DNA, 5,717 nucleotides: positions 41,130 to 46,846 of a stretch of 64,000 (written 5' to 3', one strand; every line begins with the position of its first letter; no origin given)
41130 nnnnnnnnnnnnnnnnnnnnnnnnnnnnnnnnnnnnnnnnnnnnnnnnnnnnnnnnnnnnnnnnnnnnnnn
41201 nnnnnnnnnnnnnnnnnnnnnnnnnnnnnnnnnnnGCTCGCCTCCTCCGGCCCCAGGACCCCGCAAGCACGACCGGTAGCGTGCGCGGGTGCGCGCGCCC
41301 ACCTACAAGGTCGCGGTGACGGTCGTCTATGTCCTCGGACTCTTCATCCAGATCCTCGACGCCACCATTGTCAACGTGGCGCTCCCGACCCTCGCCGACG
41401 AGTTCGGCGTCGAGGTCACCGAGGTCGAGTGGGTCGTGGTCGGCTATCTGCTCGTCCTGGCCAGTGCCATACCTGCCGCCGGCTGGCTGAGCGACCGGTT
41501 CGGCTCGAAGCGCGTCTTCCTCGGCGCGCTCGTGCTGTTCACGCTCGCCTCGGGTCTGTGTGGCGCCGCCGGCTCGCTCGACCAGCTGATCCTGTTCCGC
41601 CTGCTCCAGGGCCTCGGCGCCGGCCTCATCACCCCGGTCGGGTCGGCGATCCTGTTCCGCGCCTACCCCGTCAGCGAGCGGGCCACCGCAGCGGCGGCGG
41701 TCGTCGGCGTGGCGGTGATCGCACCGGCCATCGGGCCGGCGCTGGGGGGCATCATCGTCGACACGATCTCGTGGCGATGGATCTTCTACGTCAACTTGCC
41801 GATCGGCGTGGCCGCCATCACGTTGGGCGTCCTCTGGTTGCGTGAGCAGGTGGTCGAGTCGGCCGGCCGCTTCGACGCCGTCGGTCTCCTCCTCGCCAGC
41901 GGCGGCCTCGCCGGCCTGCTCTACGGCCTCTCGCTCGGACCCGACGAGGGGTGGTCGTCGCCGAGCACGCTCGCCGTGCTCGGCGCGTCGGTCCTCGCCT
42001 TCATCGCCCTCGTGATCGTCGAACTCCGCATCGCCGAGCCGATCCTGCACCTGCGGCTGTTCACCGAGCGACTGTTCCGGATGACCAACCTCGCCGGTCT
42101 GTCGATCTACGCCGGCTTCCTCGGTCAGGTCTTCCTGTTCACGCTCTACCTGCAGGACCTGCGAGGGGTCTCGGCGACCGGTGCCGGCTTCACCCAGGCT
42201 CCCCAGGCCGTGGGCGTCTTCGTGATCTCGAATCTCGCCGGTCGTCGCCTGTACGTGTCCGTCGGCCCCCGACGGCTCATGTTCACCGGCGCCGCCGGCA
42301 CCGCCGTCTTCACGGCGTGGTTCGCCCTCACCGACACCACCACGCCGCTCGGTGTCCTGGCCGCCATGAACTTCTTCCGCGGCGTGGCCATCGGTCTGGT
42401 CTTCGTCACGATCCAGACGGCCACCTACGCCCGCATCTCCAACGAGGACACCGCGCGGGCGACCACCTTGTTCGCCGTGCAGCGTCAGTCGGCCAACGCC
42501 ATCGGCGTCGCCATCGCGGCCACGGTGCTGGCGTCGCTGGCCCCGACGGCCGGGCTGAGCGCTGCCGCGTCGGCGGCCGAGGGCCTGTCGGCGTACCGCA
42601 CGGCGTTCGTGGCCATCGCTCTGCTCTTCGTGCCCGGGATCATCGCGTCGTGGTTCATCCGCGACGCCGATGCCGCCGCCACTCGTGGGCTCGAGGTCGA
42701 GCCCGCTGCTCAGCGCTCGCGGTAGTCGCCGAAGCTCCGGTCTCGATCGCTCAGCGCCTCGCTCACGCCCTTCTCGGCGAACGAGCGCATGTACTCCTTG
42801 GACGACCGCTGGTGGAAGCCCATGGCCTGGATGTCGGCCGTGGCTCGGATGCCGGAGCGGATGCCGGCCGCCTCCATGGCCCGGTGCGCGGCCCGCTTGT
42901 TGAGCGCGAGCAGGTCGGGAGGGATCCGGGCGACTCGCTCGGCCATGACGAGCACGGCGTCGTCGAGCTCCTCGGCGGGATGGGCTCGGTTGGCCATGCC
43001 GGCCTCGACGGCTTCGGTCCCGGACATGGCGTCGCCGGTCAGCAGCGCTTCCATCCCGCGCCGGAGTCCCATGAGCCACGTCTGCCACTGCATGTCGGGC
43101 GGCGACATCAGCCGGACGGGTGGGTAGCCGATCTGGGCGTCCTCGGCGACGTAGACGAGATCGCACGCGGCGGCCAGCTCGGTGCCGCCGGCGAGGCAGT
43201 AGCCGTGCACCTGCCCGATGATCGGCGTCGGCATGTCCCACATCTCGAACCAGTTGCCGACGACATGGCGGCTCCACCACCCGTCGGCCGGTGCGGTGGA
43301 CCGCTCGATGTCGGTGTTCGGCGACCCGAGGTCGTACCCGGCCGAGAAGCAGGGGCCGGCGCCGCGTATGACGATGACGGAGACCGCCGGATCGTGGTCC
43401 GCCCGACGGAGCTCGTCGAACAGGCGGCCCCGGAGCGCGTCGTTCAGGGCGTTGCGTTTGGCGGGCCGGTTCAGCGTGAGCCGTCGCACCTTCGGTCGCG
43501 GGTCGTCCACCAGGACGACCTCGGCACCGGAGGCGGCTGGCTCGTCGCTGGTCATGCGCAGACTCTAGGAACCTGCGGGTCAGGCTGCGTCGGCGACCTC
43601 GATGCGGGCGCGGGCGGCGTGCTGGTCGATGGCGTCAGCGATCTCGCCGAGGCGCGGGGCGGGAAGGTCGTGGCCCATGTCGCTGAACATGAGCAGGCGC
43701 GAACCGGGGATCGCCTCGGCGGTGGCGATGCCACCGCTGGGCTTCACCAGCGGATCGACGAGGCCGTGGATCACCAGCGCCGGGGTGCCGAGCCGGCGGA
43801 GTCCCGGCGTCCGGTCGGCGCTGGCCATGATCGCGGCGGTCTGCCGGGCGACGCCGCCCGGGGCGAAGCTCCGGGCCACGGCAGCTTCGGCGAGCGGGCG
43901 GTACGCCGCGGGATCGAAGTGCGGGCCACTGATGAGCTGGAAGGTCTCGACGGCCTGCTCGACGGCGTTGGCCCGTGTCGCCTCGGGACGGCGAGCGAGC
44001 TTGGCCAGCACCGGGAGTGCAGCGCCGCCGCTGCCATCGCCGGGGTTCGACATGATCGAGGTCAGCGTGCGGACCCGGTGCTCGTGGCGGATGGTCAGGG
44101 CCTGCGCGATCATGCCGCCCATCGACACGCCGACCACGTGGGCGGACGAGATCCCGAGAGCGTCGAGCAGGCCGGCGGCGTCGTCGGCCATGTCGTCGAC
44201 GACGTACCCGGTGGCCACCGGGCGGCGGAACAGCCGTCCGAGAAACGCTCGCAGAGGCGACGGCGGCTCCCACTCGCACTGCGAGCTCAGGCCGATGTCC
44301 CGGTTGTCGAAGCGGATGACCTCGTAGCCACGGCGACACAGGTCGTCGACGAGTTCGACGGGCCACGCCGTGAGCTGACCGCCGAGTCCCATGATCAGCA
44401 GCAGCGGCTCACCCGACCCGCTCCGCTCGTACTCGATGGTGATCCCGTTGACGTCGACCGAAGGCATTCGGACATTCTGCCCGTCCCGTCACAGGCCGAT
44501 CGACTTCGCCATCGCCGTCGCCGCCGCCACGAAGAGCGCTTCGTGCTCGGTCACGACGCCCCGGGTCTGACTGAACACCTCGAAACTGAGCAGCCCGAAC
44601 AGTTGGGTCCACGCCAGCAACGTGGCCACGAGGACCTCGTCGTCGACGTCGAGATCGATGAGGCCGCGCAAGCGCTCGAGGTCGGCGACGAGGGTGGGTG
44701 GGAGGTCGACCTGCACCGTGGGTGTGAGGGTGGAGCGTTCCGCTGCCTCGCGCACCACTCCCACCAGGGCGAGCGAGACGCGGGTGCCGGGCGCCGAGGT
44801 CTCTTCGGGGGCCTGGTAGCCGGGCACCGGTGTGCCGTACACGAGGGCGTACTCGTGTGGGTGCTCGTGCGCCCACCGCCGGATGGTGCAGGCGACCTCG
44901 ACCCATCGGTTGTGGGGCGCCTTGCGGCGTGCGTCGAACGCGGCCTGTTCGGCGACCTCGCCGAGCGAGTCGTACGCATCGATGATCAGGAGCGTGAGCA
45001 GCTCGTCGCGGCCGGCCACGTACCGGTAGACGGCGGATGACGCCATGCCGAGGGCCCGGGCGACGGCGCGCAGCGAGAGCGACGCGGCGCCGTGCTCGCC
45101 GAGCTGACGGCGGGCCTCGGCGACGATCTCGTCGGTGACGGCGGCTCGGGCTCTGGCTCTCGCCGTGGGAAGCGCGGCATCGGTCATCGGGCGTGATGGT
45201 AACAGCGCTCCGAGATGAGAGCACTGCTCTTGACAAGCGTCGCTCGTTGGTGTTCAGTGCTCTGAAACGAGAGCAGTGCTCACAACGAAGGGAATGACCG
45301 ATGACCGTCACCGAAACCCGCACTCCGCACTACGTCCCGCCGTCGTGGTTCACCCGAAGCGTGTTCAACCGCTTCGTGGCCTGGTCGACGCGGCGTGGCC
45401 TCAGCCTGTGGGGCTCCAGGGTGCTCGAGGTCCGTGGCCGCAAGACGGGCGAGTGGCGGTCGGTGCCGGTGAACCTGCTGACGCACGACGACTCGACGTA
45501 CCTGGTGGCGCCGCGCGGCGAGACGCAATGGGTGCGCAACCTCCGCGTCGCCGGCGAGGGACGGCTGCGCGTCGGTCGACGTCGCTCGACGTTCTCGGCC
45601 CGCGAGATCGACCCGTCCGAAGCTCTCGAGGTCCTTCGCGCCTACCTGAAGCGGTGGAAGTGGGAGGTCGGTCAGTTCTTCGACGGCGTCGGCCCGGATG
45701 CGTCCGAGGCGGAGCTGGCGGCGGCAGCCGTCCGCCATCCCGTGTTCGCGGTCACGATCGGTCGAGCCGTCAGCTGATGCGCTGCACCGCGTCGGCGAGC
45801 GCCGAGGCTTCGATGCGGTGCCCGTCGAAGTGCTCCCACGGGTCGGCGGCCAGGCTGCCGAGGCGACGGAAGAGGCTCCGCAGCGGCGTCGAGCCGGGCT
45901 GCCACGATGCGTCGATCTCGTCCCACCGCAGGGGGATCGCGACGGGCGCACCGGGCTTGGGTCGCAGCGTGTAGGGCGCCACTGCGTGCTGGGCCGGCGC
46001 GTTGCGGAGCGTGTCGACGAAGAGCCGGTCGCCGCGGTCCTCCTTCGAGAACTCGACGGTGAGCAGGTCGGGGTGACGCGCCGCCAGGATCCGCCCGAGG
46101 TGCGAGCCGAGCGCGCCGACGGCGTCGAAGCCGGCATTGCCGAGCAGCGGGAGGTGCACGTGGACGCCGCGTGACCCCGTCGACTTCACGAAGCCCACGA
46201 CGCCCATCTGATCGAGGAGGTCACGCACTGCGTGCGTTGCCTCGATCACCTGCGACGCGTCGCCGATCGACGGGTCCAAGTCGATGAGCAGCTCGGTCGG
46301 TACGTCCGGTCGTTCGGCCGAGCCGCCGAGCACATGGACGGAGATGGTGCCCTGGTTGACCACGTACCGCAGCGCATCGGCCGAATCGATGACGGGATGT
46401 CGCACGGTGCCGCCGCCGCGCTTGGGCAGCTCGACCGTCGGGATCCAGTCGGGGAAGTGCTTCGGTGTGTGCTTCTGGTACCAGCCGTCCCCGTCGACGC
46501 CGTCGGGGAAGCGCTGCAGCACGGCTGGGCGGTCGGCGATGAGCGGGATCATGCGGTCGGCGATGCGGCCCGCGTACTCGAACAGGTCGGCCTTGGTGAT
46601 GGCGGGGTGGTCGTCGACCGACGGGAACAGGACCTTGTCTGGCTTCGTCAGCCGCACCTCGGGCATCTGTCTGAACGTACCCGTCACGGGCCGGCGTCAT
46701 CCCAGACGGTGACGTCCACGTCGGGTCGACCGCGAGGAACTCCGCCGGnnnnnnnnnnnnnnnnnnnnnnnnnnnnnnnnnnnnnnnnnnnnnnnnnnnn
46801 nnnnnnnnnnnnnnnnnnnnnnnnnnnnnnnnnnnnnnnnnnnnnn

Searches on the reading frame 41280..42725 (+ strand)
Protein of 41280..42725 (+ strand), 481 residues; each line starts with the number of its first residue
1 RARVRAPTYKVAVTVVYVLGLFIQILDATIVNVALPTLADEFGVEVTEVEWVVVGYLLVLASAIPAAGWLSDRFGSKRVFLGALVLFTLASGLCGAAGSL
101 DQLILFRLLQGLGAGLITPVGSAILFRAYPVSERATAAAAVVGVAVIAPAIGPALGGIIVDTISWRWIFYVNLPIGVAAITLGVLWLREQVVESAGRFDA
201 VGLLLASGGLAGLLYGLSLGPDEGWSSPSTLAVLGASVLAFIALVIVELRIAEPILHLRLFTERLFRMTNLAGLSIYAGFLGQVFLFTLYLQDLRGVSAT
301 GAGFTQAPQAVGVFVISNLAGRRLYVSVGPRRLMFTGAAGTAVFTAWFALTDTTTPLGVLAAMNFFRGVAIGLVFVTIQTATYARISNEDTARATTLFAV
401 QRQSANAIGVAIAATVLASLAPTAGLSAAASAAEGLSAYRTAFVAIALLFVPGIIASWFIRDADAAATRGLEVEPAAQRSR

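Call 43: search_protein_families(library=pfam, proteins=[window:41280-42725:+])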
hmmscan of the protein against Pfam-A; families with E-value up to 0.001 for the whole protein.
window:41280-42725:+ (481 aa): 3 families
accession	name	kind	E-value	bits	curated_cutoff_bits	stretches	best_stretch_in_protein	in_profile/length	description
PF07690.21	MFS_1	-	2.4e-50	171.9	33.4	1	19-409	3-346/347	Major Facilitator Superfamily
PF06609.19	TRI12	-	1.6e-06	27.3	23.2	1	56-263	87-308/599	Fungal trichothecene efflux pump (TRI12)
PF05977.19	MFS_3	-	9.1e-05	21.5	27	1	59-193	58-195/524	Transmembrane secretion effector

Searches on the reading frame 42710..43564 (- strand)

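Call 44: search_protein_families(library=pfam, proteins=[window:42710-43564:-])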
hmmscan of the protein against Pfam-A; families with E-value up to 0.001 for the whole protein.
window:42710-43564:- (284 aa): 2 families
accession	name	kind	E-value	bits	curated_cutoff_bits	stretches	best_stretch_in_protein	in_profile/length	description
PF00378.25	ECH_1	-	1.1e-40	140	27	1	26-266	6-244/251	Enoyl-CoA hydratase/isomerase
PF16113.10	ECH_2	-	2.6e-20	73.6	27.2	1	26-210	1-187/335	Enoyl-CoA hydratase/isomerase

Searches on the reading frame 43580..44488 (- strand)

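Call 44: search_protein_families(library=pfam, proteins=[window:43580-44488:-])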
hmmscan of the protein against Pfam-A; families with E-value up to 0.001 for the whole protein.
window:43580-44488:- (302 aa): 3 families
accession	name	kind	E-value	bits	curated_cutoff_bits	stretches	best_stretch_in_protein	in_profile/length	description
PF00561.26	Abhydrolase_1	-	4.6e-25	89.1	25.8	1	28-274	2-239/245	alpha/beta hydrolase fold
PF12146.15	Hydrolase_4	-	1.6e-10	41.2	27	1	44-275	21-234/239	Serine aminopeptidase, S33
PF12697.13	Abhydrolase_6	-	1.2e-09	39.6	26.3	1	40-277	12-207/217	Alpha/beta hydrolase family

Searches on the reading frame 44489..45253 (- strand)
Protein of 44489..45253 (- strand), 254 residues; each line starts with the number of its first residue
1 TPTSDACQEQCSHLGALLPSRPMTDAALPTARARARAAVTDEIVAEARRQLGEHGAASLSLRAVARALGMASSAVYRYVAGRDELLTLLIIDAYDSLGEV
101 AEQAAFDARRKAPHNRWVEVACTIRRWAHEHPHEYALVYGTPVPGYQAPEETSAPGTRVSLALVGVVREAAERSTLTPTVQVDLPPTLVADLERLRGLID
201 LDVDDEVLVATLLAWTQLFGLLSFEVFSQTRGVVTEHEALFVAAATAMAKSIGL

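Call 44: search_protein_families(library=pfam, proteins=[window:44489-45253:-])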
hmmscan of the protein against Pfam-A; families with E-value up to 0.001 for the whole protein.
window:44489-45253:- (254 aa): 2 families
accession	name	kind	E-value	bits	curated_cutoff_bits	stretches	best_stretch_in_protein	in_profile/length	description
PF13305.11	TetR_C_33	-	8.5e-21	75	26.8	1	117-247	1-102/103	Tetracyclin repressor-like, C-terminal domain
PF00440.29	TetR_N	-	1.6e-08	34.7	24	1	43-86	1-44/47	Bacterial regulatory proteins, tetR family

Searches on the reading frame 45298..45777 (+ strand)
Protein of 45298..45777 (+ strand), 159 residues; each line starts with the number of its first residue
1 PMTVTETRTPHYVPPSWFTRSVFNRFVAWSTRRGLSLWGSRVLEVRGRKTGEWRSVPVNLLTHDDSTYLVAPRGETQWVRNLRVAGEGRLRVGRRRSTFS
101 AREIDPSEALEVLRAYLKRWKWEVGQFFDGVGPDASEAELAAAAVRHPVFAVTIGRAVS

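Call 44: search_protein_families(library=pfam, proteins=[window:45298-45777:+])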
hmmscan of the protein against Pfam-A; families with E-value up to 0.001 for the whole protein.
window:45298-45777:+ (159 aa): 1 family
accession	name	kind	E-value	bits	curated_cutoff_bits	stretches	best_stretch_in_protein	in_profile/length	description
PF04075.20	F420H2_quin_red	-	6.7e-10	39.6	22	1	37-115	20-103/130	F420H(2)-dependent quinone reductase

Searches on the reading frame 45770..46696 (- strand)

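Call 44: search_protein_families(library=pfam, proteins=[window:45770-46696:-])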
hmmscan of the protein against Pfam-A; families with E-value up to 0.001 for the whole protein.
window:45770-46696:- (308 aa): 1 family
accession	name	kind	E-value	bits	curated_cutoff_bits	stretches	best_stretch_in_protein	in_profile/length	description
PF21686.3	LigD_Prim-Pol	-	5.9e-74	249.3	27.4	1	34-287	1-254/254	LigD, primase-polymerase domain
